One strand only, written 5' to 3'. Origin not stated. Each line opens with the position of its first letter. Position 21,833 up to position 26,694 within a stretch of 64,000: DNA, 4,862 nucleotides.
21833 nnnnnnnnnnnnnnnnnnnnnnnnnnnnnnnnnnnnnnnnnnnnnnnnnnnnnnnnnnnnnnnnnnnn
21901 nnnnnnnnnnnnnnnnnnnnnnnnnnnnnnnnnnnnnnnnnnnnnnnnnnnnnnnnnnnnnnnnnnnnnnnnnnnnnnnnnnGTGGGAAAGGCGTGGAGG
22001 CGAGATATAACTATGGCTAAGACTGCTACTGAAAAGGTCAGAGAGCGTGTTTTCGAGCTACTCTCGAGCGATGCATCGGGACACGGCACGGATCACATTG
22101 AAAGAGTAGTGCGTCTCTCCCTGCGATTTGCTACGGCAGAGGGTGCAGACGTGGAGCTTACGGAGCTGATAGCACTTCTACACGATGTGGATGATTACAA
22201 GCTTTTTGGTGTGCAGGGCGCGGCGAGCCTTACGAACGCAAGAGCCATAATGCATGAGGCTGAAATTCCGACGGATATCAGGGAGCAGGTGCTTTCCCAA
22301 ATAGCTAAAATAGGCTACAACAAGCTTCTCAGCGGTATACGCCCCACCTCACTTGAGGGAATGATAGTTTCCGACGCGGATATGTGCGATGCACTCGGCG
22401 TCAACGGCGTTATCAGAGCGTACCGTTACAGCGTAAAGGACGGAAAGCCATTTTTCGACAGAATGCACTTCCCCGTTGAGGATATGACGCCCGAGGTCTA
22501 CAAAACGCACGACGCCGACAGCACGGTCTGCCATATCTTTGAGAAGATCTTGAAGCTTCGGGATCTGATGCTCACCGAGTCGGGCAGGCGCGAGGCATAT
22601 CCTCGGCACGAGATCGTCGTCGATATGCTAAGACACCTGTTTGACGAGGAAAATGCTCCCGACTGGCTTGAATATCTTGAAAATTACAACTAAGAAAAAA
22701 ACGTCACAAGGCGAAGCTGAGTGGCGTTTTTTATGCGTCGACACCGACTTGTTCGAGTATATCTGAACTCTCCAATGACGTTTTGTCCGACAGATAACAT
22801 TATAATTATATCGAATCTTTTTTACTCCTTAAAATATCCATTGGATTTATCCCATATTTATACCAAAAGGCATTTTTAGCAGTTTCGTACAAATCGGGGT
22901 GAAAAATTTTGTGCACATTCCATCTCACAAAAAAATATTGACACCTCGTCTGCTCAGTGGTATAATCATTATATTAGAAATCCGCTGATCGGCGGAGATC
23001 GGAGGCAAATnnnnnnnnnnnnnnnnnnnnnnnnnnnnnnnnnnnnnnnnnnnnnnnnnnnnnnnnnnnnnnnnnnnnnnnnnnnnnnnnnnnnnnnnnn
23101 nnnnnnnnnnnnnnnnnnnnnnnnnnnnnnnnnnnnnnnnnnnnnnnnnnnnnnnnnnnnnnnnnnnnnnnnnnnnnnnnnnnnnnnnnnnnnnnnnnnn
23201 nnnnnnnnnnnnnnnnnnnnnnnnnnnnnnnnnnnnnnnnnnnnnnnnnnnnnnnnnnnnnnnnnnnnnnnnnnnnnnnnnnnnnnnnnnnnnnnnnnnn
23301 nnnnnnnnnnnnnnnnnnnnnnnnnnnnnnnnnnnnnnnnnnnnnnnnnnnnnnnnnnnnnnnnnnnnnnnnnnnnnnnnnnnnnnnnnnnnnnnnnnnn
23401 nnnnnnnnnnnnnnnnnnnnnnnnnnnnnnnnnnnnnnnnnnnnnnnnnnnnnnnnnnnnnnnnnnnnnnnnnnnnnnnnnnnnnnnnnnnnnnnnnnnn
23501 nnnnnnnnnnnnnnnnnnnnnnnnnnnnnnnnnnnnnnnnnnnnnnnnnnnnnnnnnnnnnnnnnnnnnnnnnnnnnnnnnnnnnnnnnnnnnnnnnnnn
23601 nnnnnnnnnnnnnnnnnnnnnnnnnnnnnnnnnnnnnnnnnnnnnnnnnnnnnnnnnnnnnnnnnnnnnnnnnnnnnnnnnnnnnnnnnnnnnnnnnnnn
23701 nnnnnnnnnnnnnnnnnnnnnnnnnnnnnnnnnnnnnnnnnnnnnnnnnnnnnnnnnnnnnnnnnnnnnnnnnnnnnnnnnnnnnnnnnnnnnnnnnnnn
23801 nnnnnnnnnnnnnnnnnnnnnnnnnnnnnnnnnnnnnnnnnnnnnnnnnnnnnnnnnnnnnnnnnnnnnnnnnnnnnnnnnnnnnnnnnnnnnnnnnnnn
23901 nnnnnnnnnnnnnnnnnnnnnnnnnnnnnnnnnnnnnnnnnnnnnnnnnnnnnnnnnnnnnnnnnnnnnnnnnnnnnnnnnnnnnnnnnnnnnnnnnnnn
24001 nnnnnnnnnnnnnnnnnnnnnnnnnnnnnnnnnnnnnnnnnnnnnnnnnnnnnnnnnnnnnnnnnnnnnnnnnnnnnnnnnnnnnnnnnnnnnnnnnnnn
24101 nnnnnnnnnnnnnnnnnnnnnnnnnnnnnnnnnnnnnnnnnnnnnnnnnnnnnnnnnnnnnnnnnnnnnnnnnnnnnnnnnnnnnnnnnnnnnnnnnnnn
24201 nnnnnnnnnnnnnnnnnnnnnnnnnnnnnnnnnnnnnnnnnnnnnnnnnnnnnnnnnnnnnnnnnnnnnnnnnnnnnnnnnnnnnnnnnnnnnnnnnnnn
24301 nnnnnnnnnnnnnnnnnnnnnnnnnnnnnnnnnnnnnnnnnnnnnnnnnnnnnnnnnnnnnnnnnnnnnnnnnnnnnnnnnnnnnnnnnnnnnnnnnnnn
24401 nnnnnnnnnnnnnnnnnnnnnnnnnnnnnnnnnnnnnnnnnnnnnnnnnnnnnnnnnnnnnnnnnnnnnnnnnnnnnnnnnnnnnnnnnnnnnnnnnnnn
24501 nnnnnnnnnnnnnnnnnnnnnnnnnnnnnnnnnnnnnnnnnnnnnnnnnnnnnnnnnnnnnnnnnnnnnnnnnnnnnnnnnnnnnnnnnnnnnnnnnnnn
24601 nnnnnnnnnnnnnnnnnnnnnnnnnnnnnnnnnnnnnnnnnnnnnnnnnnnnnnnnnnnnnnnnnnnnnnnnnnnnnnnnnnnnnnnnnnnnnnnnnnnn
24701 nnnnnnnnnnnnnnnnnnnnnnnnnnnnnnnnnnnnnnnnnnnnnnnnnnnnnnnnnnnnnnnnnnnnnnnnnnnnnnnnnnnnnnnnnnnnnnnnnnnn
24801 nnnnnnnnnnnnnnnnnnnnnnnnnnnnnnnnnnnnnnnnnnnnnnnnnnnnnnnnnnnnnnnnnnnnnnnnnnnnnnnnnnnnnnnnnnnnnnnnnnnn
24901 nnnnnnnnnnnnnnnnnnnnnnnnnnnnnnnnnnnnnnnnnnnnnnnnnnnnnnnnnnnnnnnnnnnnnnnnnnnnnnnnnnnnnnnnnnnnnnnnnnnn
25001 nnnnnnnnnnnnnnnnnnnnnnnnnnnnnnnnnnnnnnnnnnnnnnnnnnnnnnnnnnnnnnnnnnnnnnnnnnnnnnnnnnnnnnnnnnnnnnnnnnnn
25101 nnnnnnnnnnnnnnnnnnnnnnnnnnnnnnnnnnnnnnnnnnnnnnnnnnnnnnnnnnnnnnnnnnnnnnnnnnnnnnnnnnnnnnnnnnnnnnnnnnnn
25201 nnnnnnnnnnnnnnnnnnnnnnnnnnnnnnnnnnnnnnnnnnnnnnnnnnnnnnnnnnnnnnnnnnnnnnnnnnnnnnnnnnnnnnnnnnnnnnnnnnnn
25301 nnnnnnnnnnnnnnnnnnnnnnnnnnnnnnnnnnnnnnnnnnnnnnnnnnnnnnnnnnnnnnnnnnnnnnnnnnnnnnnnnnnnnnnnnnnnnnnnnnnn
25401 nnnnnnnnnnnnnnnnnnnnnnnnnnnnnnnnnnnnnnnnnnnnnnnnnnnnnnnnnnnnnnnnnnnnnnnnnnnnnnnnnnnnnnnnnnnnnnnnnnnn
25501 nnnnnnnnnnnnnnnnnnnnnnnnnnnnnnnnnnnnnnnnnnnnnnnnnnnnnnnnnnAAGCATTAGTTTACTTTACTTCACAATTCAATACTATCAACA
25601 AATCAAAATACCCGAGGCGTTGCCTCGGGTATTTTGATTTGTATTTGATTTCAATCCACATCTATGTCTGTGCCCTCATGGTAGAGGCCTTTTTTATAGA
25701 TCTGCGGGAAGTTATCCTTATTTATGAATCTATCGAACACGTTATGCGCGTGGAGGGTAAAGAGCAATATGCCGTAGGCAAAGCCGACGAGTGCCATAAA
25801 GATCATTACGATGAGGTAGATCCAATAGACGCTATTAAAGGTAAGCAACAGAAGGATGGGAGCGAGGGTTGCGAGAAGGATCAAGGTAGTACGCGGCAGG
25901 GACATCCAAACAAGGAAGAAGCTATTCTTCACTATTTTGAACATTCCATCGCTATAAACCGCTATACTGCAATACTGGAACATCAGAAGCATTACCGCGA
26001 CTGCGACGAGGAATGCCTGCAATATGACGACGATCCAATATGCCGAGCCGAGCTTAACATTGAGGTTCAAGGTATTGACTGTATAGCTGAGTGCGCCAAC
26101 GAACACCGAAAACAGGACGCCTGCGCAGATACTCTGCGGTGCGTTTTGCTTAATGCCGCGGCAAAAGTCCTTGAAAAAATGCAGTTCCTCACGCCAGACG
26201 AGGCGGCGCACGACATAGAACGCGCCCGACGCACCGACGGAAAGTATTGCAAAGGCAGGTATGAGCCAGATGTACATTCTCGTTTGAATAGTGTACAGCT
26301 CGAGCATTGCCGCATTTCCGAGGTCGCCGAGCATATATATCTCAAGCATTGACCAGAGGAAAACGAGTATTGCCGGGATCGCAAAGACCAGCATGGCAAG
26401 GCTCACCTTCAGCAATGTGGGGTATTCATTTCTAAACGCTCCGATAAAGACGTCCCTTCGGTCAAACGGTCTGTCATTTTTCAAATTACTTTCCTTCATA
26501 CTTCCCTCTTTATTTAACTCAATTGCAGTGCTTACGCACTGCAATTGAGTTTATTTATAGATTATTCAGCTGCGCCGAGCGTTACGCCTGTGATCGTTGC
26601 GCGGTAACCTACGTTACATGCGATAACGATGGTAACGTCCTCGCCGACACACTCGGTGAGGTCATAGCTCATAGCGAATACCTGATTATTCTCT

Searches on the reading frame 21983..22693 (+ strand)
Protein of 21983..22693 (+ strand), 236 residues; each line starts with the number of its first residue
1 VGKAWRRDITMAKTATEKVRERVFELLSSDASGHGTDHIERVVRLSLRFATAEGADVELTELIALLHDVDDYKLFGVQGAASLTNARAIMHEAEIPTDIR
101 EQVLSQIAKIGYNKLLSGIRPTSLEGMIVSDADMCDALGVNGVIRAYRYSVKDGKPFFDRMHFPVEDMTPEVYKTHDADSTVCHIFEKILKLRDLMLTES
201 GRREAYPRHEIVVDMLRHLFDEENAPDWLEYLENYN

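Call 46: search_protein_families(library=pfam, max_evalue=0.01, proteins=[window:21983-22693:+])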
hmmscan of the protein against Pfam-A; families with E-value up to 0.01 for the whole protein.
window:21983-22693:+ (236 aa): 1 family
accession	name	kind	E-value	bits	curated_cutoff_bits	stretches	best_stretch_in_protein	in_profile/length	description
PF01966.28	HD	-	2e-07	31.7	22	1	37-137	3-115/116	HD domain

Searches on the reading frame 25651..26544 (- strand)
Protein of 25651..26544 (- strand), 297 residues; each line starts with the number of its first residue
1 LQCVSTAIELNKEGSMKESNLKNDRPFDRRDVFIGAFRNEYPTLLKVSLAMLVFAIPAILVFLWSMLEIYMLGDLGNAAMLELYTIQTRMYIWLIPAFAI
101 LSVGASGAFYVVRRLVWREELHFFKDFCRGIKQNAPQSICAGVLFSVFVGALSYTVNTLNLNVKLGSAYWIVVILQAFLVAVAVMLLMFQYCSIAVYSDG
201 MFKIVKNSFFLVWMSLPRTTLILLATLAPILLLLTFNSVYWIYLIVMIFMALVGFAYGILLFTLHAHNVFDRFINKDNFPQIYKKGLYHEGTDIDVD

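Call 7: search_protein_families(library=pfam, max_evalue=0.01, proteins=[window:25651-26544:-])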
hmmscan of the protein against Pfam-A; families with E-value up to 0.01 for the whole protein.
window:25651-26544:- (297 aa): 0 families

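Call 47: search_protein_families(library=ncbifam, max_evalue=0.01, proteins=[window:25651-26499:-])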
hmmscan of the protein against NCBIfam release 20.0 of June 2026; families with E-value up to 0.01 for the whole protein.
window:25651-26499:- (282 aa): 1 family
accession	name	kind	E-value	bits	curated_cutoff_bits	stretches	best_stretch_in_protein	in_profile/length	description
NF052431.1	MusI_fam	subfamily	2.4e-08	34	160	1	78-248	24-193/194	MusI family membrane protein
